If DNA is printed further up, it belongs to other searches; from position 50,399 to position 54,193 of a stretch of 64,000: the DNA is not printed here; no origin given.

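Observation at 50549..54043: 1164-aa pilin-headed protein with BNR/Asp-box modules and a 7-bladed repeat propeller: candidate pilus-tip adhesin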

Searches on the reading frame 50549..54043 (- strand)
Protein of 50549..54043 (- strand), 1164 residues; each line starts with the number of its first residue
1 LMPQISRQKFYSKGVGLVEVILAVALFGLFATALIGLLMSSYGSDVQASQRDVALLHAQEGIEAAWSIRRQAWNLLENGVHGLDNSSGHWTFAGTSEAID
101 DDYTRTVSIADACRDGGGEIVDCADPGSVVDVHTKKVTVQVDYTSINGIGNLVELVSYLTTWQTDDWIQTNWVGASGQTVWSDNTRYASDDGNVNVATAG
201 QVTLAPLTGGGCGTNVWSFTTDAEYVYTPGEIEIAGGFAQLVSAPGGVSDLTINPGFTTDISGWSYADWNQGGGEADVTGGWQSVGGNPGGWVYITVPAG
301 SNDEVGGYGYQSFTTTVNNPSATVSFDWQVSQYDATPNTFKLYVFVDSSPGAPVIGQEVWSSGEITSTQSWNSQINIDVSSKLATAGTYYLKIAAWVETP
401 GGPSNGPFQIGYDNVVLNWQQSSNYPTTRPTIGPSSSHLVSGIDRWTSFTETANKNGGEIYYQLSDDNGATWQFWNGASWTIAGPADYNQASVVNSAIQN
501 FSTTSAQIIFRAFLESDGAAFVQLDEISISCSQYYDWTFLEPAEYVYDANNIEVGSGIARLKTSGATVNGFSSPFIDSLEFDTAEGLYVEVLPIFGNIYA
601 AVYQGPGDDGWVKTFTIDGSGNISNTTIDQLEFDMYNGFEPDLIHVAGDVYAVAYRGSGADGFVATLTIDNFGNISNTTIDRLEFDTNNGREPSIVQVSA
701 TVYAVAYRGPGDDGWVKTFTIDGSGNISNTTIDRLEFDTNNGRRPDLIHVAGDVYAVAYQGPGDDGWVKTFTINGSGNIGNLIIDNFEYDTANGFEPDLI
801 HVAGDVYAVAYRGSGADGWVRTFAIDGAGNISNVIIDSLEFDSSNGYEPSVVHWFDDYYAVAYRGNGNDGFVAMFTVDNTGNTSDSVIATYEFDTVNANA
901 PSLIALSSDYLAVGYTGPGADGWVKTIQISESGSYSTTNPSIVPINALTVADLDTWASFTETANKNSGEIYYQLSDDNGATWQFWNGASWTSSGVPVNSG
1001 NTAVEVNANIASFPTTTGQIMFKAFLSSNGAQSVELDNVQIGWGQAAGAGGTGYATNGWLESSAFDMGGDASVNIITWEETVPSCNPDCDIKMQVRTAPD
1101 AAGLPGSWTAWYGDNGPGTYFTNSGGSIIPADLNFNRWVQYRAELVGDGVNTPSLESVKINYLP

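Call 6: search_protein_families(library=pfam, proteins=[window:50549-54043:-], max_evalue=0.1)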
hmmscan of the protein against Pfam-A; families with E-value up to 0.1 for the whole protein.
window:50549-54043:- (1164 aa): 4 families
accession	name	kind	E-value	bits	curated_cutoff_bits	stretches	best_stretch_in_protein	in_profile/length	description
PF18705.7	DUF5643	-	9.1e-06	26.1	34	0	960-1037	38-109/115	Family of unknown function (DUF5643)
PF07963.17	N_methyl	-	0.015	15.3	21.2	1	12-34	4-26/27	Prokaryotic N-terminal methylation motif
PF00629.30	MAM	-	0.018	15.3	26.4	0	498-530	122-153/158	MAM domain, meprin/A5/mu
PF02012.26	BNR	-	0.062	13.7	27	0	463-473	1-11/12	BNR/Asp-box repeat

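Call 7: search_protein_families(library=ncbifam, proteins=[window:50549-54043:-], max_evalue=0.1)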
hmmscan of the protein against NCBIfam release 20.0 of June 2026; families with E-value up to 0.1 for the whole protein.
window:50549-54043:- (1164 aa): 2 families
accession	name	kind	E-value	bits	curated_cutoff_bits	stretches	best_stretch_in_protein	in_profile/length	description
NF047828.1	T3SSXpsI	equivalog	0.0025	17.8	150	1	13-63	2-52/132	type II secretion system protein XpsI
NF041753.2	sbcd_Staph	equivalog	0.039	12.8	480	0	790-812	33-55/375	exonuclease subunit SbcD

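Call 10: find_homologous_proteins(query=window:50549-54040:-)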
Query window:50549-54040:- (1163 aa): 171 proteins with E <= 0.001 among 8000 candidates; the best 120 are listed.
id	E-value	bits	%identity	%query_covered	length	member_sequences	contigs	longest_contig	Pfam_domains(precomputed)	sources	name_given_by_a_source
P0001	0.0e+0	1260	50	100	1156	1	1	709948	-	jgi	jgi:hypothetical protein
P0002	0.0e+0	1204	57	49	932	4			-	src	-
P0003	0.0e+0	1194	41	53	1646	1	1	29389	-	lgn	-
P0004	0.0e+0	1161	57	48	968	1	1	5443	-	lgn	-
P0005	0.0e+0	1150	58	48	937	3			PF08922.18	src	-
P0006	0.0e+0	1139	42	39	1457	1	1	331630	-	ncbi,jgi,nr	ncbi:MAG: prepilin-type N-terminal cleavage/methylation domain-containing protein [Patescibacteria g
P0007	0.0e+0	1106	58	48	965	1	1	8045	-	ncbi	-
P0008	0.0e+0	1094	52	33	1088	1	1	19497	-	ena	-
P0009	0.0e+0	1093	50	44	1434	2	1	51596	-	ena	-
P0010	0.0e+0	1036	48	44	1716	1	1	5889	PF09458.17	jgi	-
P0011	0.0e+0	1034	42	41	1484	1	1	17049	-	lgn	-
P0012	0.0e+0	1025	47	48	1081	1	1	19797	-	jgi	jgi:hypothetical protein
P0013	1.0e-285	969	52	48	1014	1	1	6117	-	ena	-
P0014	3.2e-282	958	48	47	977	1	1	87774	-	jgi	-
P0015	3.7e-281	954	61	25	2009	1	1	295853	PF00354.25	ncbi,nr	ncbi:MAG: hypothetical protein GF349_03555 [Candidatus Magasanikbacteria bacterium]|nr:hypothetical 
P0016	1.3e-275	936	49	47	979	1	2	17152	PF07963.18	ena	-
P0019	8.3e-255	867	54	47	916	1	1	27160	PF07963.18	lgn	-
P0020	1.6e-248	846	53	48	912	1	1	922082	PF07963.18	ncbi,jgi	ncbi:MAG: type II secretion system protein [Patescibacteria group bacterium]|jgi:prepilin-type N-ter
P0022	3.0e-245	835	42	47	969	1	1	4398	PF07963.18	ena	-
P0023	9.4e-242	824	57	45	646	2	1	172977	PF07963.18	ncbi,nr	ncbi:MAG: type II secretion system protein [Patescibacteria group bacterium]|nr:type II secretion sy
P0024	4.2e-239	815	43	47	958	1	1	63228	PF07963.18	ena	-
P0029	8.5e-226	771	42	48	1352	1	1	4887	PF13313.12,PF07963.18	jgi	-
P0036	2.8e-215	736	40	50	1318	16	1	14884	PF07963.18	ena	-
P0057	5.4e-194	665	51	45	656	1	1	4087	PF07963.18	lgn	-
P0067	2.2e-189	650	46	45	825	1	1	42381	PF07963.18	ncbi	-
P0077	2.7e-183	630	54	44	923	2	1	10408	PF07963.18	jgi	-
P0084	2.8e-177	610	48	24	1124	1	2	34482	PF13313.12,PF07963.18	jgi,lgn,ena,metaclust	metaclust:\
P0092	1.8e-173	597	48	44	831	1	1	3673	PF07963.18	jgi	jgi:prepilin-type N-terminal cleavage/methylation domain-containing protein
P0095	9.0e-168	579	44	45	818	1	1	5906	PF07963.18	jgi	jgi:Tfp pilus assembly protein PilV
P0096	6.3e-167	576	45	45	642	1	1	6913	PF07963.18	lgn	-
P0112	7.1e-144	499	43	44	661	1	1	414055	PF07963.18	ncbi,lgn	-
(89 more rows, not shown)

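Call 14: search_solved_structures(query=window:50549-54040:-, max_evalue=1)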
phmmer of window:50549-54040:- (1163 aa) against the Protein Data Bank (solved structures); distinct sequences matched with E-value up to 1: 1.
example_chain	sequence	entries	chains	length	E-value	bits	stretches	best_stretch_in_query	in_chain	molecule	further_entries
9ju4_B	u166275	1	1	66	0.11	13.4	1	851-902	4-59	The Thermotoga maritima cold shock protein mutant binding to AacEst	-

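Call 21: find_encoding_contigs(protein=window:50549-54040:-, flank=10000, max_places=3)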
Protein window:50549-54040:- (1163 aa): no gene with exactly this product is on record in the collection.

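Call 22: find_encoding_contigs(protein=P0001, flank=10000, max_places=2)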
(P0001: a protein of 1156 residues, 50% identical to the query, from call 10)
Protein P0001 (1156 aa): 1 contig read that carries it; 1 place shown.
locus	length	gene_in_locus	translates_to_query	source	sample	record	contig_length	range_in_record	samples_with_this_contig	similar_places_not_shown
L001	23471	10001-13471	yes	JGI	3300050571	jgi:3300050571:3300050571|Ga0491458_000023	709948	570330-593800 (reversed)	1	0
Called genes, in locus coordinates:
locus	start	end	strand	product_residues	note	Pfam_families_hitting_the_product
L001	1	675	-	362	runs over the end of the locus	PF00989:PAS, PF08448:PAS_4, PF13426:PAS_9, PF00512:HisKA, PF02518:HATPase_c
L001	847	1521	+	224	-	PF08534:Redoxin (weak), PF00578:AhpC-TSA (weak), PF00085:Thioredoxin (weak)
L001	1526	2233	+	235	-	PF02683:DsbD_TM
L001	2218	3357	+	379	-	PF00578:AhpC-TSA, PF08534:Redoxin, PF13905:Thioredoxin_8, PF17991:Thioredoxin_10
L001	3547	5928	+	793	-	PF03477:ATP-cone, PF00317:Ribonuc_red_lgN, PF02867:Ribonuc_red_lgC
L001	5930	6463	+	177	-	PF02572:CobA_CobO_BtuR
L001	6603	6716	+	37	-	-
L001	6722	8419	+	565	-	PF05157:MshEN, PF00437:T2SSE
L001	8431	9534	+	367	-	PF00482:T2SSF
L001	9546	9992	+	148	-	PF07963:N_methyl (weak)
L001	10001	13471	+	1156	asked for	-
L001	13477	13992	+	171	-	PF07963:N_methyl (weak)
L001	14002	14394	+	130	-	-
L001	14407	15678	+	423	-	PF11104:PilM_2, PF08841:DDR (faint), PF06723:MreB_Mbl (faint), PF14450:FtsA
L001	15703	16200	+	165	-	PF07963:N_methyl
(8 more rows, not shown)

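Call 33: predict_structure(alignment_id=A1)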
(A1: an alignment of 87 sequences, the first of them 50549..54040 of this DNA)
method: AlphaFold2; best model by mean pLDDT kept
length: 1163 residues; sequences in the alignment: 87
mean_pLDDT: 73.4   pTM: 0.52
mean pLDDT of the five models: 73.4, 72.8, 72.0, 71.6, 71.0
residues with pLDDT >= 90: 578; 70-90: 172; 50-70: 40; < 50: 373
segments of 3 or more residues with pLDDT < 50: 4-11, 566-866, 869-928
pLDDT, mean of each block of 10 residues (from residue 1): 44 58 80 79 87 97 96 96 95 93 97 94 94 97 91 97 94 87 90 91 79 85 92 92 71 90 93 90 88 94 95 87 96 92 96 95 96 95 93 94 85 91 86 90 91 94 96 97 95 96 93 91 94 92 95 94 59 39 40 39 41 42 36 33 38 41 39 37 37 28 30 32 37 33 30 33 33 33 32 35 33 36 37 32 34 29 38 34 36 41 40 42 44 87 93 89 95 94 93 73 95 90 94 94 68 87 97 98 89 98 95 96 96 98 91 97 96
secondary structure, 60 per line:
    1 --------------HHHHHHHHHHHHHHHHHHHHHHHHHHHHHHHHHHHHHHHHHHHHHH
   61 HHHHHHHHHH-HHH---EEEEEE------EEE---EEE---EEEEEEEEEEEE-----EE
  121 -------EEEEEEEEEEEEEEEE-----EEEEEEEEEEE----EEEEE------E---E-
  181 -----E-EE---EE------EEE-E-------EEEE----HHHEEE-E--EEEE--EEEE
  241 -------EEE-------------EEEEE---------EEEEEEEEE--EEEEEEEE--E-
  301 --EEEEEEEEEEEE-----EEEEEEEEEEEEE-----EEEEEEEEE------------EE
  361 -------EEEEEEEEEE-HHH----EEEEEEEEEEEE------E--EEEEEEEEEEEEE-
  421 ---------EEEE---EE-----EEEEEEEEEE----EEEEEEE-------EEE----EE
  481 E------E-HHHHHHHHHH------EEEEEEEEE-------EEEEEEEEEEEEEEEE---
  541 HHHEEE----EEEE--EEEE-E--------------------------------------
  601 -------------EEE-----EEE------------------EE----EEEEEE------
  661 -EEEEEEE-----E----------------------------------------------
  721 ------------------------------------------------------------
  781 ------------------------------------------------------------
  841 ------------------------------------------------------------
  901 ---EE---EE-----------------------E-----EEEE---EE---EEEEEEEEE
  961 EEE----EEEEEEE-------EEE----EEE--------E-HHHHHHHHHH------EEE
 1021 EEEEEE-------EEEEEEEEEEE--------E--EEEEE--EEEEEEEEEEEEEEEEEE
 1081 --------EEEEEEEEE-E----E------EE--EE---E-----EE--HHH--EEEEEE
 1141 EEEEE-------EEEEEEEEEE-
elements in order (helices of 4 or more, strands of 3 or more residues): H15-70 E78-83 E90-92 E96-98 E102-113 E128-143 E149-159 E164-168 E201-203 E213-216 E224-226 E231-234 E237-240 E248-250 E264-268 E278-286 E289-296 E303-314 E320-332 E338-346 E368-377 E386-397 E407-419 E430-433 E444-453 E458-464 E472-474 E479-481 H490-499 E506-514 E522-537 E544-546 E551-554 E557-560 E614-616 E622-624 E649-654 E662-668 E940-943 E952-963 E968-974 E982-984 E989-991 H1002-1011 E1018-1026 E1034-1044 E1056-1060 E1063-1080 E1089-1097 E1135-1145 E1153-1162

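Call 37: fold_search(model_id=the predicted structure, library=pdb)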
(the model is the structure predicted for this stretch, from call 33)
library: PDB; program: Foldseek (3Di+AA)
matches with E <= 10: 1071; with E <= 0.001: 55
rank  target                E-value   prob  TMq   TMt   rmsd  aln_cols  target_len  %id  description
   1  2c26                  2.2e-06  1.00  0.10  0.40  27.1       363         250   11  Structural basis for the promiscuous specificity of the carbohydrate- binding modules from the beta-sandwich super famil (released 2005-10-18)
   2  9h4p_BD               3.2e-06  0.98  0.08  0.09  27.7       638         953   10  Tail of full Haloferax tailed virus 1 (released 2025-08-27)
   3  7kwb_A                6.8e-06  1.00  0.10  0.24  29.0       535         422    7  Surface glycan-binding protein B from Bacteroides thetaiotaomicron (released 2021-02-17)
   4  7vrn_A                2.4e-05  0.96  0.08  0.19  33.9       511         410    9  Structure of infectious bursal disease virus Gt strain (released 2022-03-30)
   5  2gsy_Q                3.4e-05  0.91  0.07  0.17  33.0       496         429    9  The 2.6A structure of Infectious Bursal Virus Derived T=1 Particles (released 2006-07-18)
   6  2gsy_E                3.6e-05  0.90  0.08  0.17  32.8       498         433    9  The 2.6A structure of Infectious Bursal Virus Derived T=1 Particles (released 2006-07-18)
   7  2df7_O                4.0e-05  0.89  0.07  0.17  33.7       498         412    7  Crystal structure of infectious bursal disease virus VP2 subviral particle (released 2006-06-27)
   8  7vrp_A                5.1e-05  0.93  0.08  0.19  33.6       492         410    9  Structure of infectious bursal disease virus Gx strain (released 2022-03-30)
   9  2gsy_A                5.3e-05  0.89  0.07  0.17  33.0       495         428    9  The 2.6A structure of Infectious Bursal Virus Derived T=1 Particles (released 2006-07-18)
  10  2gsy_P                5.6e-05  0.87  0.07  0.17  33.1       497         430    9  The 2.6A structure of Infectious Bursal Virus Derived T=1 Particles (released 2006-07-18)
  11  7vrp_C                6.7e-05  0.95  0.08  0.19  33.5       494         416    8  Structure of infectious bursal disease virus Gx strain (released 2022-03-30)
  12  7vrn_L                7.4e-05  0.96  0.09  0.20  32.6       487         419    8  Structure of infectious bursal disease virus Gt strain (released 2022-03-30)
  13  6sh9_B                8.1e-05  0.89  0.08  0.07  33.9       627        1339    9  EngBF DARPin Fusion 4b D12 (released 2019-11-06)
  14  9euj_G                8.5e-05  0.99  0.10  0.13  23.2       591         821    9  Cryo-EM structure of Staphylococcus aureus bacteriophage phi812 baseplate in the post-contraction state - sheath initi (released 2025-04-09)
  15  5b4x_C                8.5e-05  0.80  0.09  0.13  32.2      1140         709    8  Crystal structure of the ApoER2 ectodomain in complex with the Reelin R56 fragment (released 2017-04-26)
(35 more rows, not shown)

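Call 44: search_solved_structures(query=A1, max_evalue=1)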
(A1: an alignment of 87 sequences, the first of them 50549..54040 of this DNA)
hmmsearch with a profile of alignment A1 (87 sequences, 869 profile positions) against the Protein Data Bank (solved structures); distinct sequences matched with E-value up to 1: 3.
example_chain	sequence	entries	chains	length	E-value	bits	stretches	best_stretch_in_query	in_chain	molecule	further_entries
9egp_A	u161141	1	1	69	0.12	13.8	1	4-40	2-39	Geopilin domain 1 protein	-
7tgg_A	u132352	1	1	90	0.38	12.2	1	4-32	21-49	Geopilin domain 1 protein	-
2aml_A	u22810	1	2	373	0.76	11.2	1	552-630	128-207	SIS domain protein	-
